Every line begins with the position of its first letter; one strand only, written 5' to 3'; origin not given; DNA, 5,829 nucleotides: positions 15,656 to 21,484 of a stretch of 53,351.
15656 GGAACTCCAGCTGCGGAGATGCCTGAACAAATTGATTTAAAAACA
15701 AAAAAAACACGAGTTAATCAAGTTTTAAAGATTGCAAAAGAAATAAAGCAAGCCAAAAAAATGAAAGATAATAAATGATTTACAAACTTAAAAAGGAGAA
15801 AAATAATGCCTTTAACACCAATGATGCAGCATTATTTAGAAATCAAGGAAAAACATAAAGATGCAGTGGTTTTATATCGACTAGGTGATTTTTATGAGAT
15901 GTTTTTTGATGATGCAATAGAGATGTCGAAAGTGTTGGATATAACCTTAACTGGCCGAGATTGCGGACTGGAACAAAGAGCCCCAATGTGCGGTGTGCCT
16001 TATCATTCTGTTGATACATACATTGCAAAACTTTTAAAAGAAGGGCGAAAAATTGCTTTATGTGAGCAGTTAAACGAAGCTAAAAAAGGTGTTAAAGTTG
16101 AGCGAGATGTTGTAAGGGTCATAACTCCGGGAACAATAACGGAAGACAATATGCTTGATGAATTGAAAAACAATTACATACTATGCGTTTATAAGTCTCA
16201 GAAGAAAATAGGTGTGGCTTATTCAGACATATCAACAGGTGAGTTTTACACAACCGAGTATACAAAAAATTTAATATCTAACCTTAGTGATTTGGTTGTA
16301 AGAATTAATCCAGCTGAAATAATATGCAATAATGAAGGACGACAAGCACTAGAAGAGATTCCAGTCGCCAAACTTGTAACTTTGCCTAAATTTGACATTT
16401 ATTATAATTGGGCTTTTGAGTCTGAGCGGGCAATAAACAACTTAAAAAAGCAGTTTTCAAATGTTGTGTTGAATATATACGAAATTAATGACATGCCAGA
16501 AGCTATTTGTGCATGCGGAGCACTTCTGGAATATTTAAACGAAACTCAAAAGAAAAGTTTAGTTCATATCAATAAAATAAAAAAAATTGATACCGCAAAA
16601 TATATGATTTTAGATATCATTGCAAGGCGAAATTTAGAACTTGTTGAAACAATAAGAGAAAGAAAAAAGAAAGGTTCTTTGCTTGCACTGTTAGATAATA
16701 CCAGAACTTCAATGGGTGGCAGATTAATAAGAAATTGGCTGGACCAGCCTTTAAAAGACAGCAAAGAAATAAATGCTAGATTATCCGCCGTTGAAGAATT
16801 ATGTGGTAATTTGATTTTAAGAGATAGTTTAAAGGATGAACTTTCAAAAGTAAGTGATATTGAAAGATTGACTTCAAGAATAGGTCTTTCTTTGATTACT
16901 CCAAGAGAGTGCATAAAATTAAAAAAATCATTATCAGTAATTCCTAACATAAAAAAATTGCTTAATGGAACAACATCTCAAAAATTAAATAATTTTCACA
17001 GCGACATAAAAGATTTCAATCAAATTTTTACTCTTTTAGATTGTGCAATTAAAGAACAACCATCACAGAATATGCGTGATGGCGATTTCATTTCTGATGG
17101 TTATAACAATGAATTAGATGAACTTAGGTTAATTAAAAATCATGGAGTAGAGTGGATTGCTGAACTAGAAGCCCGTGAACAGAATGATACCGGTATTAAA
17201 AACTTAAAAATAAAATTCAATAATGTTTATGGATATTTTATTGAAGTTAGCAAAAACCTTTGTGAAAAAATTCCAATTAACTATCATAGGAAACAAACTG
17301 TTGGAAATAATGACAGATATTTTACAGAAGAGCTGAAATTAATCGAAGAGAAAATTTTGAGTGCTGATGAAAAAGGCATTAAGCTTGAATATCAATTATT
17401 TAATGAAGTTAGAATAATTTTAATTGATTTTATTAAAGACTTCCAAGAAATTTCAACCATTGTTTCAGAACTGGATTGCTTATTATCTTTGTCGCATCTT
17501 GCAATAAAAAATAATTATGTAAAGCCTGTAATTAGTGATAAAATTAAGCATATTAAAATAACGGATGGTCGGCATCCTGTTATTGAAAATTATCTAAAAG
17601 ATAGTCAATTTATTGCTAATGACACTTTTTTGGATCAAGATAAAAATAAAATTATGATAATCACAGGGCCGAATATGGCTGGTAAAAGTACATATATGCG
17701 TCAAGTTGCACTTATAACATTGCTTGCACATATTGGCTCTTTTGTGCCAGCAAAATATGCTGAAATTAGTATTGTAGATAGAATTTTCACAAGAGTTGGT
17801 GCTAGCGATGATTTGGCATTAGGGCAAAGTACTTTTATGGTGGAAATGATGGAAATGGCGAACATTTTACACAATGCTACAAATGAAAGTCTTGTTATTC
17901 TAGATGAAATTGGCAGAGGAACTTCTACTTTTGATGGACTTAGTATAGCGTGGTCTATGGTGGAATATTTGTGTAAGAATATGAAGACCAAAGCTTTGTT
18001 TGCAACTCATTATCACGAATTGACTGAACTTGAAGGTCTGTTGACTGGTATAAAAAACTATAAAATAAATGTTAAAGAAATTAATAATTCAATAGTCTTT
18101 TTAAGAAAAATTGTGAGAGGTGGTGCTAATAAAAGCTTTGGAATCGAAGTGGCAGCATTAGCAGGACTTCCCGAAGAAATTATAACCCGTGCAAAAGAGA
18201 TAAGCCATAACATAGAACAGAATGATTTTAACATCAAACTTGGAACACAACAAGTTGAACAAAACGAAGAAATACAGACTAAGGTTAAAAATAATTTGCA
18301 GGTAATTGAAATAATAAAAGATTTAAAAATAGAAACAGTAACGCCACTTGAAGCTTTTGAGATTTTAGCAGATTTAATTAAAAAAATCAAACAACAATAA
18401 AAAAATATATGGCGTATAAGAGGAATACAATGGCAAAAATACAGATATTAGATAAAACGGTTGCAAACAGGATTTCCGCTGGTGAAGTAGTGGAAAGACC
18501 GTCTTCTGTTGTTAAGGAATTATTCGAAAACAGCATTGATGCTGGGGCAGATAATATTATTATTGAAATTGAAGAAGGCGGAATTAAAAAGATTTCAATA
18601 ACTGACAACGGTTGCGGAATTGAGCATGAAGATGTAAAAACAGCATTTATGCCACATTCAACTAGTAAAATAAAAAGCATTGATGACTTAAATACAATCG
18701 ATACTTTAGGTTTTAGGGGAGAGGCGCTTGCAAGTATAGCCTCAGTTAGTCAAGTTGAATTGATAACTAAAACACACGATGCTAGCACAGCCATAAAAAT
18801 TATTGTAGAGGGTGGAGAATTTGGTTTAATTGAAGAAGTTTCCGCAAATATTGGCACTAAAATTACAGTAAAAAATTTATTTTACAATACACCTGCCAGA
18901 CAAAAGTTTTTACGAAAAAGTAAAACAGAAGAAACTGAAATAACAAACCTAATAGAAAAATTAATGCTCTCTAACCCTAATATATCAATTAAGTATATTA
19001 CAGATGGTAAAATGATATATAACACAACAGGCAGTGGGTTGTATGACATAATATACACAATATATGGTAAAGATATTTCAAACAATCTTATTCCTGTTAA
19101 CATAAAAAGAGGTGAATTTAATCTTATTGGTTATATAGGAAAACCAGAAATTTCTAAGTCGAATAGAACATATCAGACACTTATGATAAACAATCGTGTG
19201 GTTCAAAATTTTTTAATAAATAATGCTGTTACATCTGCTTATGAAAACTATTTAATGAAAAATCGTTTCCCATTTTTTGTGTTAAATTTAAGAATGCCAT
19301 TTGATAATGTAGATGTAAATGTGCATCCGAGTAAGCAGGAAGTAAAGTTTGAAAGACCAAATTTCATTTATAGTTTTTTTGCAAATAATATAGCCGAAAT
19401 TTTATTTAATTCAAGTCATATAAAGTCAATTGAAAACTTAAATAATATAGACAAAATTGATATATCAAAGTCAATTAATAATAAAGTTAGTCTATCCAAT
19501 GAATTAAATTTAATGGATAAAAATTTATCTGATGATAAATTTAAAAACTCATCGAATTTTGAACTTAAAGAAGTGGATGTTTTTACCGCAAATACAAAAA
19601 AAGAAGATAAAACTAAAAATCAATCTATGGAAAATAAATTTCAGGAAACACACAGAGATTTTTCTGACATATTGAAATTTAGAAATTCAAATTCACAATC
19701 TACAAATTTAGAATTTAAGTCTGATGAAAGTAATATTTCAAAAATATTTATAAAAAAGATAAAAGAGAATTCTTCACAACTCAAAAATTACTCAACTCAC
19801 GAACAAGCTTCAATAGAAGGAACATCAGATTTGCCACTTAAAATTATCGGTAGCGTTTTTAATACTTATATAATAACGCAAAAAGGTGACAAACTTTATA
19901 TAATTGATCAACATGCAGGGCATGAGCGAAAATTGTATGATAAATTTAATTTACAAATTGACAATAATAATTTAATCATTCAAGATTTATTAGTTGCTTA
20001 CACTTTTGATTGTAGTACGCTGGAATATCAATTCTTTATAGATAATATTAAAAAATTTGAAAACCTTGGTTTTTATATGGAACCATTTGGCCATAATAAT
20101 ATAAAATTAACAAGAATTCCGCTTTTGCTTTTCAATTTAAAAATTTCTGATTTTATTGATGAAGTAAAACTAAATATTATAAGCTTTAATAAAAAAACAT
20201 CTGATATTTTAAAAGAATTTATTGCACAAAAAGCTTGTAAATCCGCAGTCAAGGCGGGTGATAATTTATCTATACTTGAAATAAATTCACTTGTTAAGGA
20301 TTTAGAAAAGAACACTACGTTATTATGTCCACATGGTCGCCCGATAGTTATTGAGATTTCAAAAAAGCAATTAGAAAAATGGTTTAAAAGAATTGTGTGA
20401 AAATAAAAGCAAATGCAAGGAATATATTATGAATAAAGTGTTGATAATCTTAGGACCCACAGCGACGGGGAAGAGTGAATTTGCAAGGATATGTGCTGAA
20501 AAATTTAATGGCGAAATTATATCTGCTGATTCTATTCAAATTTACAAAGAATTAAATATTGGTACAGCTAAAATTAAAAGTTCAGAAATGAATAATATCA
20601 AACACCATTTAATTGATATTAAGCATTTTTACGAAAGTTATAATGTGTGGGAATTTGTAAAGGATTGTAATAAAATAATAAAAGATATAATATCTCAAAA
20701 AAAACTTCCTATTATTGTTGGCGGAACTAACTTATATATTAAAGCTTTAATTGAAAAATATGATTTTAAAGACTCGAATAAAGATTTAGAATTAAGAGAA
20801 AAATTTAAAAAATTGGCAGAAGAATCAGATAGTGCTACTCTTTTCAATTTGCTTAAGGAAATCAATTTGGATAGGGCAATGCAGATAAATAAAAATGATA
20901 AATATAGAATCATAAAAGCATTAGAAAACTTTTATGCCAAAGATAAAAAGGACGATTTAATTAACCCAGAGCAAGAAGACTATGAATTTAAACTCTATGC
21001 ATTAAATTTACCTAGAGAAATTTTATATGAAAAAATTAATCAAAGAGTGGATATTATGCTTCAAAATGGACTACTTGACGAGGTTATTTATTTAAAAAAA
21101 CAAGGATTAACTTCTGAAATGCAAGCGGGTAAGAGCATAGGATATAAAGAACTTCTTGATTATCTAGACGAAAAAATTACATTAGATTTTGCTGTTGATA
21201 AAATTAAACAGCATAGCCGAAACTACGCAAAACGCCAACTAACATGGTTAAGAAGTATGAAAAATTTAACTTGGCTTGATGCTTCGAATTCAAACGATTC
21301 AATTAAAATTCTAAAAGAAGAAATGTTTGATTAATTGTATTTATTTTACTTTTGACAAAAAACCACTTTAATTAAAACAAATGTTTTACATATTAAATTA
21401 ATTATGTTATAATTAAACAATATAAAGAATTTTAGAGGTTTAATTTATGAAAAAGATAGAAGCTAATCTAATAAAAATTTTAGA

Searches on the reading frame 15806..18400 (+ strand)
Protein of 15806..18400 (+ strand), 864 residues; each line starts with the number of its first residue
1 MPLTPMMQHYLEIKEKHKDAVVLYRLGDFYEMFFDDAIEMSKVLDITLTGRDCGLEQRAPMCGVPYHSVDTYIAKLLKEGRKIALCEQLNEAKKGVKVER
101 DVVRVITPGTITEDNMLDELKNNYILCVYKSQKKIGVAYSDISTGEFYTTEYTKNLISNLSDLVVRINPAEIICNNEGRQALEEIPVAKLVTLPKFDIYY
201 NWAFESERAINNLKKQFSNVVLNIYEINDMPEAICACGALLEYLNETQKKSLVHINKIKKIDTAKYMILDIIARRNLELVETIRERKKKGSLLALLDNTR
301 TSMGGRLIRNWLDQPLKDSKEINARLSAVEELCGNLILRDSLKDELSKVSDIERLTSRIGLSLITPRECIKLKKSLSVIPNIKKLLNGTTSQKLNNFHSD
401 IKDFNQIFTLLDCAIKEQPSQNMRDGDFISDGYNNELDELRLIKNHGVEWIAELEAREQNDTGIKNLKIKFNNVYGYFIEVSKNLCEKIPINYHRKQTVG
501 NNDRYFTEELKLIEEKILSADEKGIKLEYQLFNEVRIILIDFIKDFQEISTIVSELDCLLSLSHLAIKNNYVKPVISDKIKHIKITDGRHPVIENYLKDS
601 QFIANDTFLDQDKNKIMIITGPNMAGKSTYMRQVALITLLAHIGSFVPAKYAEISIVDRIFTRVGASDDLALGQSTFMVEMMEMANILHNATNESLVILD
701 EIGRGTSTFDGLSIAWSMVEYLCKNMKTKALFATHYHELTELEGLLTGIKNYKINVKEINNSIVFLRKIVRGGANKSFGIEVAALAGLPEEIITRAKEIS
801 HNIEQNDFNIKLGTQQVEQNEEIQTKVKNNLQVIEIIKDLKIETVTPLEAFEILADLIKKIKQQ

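Call 85: search_protein_families(library=pfam, proteins=[window:15806-18400:+], max_evalue=0.00001)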
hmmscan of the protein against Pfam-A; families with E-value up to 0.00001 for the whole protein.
window:15806-18400:+ (864 aa): 5 families
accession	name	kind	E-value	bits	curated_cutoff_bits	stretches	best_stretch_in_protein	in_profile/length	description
PF00488.27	MutS_V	-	1.4e-87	293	30.2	1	617-803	1-187/188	MutS domain V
PF05192.23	MutS_III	-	4.4e-46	158.1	34.1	1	273-563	2-194/194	MutS domain III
PF01624.25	MutS_I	-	6.1e-42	142.8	20.6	1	4-114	1-112/113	MutS domain I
PF05190.23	MutS_IV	-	1.8e-25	89.5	22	1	432-522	1-91/92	MutS family domain IV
PF05188.22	MutS_II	-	1.9e-25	90.2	25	1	123-255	1-132/133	MutS domain II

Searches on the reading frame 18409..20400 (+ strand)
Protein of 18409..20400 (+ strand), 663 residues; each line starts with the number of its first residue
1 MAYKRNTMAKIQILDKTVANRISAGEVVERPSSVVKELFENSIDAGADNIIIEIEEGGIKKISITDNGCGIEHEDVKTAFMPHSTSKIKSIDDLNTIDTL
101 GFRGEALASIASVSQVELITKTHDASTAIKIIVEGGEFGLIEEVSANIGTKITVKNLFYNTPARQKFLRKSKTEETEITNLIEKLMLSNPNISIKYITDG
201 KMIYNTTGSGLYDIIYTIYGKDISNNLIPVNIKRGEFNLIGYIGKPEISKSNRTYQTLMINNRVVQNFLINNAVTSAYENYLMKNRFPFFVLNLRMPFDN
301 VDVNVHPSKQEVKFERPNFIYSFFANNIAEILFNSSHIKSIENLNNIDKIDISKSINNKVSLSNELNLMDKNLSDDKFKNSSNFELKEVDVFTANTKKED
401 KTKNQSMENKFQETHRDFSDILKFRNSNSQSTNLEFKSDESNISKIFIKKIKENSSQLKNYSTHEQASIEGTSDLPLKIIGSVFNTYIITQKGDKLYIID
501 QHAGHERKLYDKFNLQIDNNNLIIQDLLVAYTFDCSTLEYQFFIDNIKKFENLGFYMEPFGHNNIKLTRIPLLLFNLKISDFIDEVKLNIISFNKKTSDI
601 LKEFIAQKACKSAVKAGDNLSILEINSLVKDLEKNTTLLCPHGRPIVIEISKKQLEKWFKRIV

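Call 85: search_protein_families(library=pfam, proteins=[window:18409-20400:+], max_evalue=0.00001)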
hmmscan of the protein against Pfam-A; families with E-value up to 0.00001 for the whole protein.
window:18409-20400:+ (663 aa): 4 families
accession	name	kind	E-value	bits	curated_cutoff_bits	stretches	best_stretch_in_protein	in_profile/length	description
PF01119.25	DNA_mis_repair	-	4.9e-37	126.6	26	1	215-332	1-118/119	DNA mismatch repair protein, C-terminal domain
PF08676.16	MutL_C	-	3.5e-30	105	25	1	480-620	1-142/142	MutL C terminal dimerisation domain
PF13589.12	HATPase_c_3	-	3.2e-12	47.1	25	1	32-132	4-104/137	Histidine kinase-, DNA gyrase B-, and HSP90-like ATPase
PF02518.31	HATPase_c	-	6.3e-08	33.5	26.4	1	29-89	4-64/111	Histidine kinase-, DNA gyrase B-, and HSP90-like ATPase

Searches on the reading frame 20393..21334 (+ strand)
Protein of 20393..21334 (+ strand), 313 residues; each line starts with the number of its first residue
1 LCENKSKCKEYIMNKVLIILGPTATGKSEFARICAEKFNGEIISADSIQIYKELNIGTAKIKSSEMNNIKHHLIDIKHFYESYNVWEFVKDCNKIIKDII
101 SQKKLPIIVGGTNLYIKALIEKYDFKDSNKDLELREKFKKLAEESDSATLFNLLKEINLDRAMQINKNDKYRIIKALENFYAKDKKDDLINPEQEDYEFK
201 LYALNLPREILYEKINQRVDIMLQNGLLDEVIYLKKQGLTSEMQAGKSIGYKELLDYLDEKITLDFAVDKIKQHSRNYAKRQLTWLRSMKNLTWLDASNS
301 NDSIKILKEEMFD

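Call 85: search_protein_families(library=pfam, proteins=[window:20393-21334:+], max_evalue=0.00001)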
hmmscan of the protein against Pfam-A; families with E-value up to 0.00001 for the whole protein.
window:20393-21334:+ (313 aa): 2 families
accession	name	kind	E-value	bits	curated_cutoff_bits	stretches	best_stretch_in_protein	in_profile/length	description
PF01715.23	IPPT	-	4.1e-76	256.3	23.6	1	49-288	1-242/243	IPP transferase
PF01745.22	IPT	-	2.1e-08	34.3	20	1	15-75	2-62/233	Isopentenyl transferase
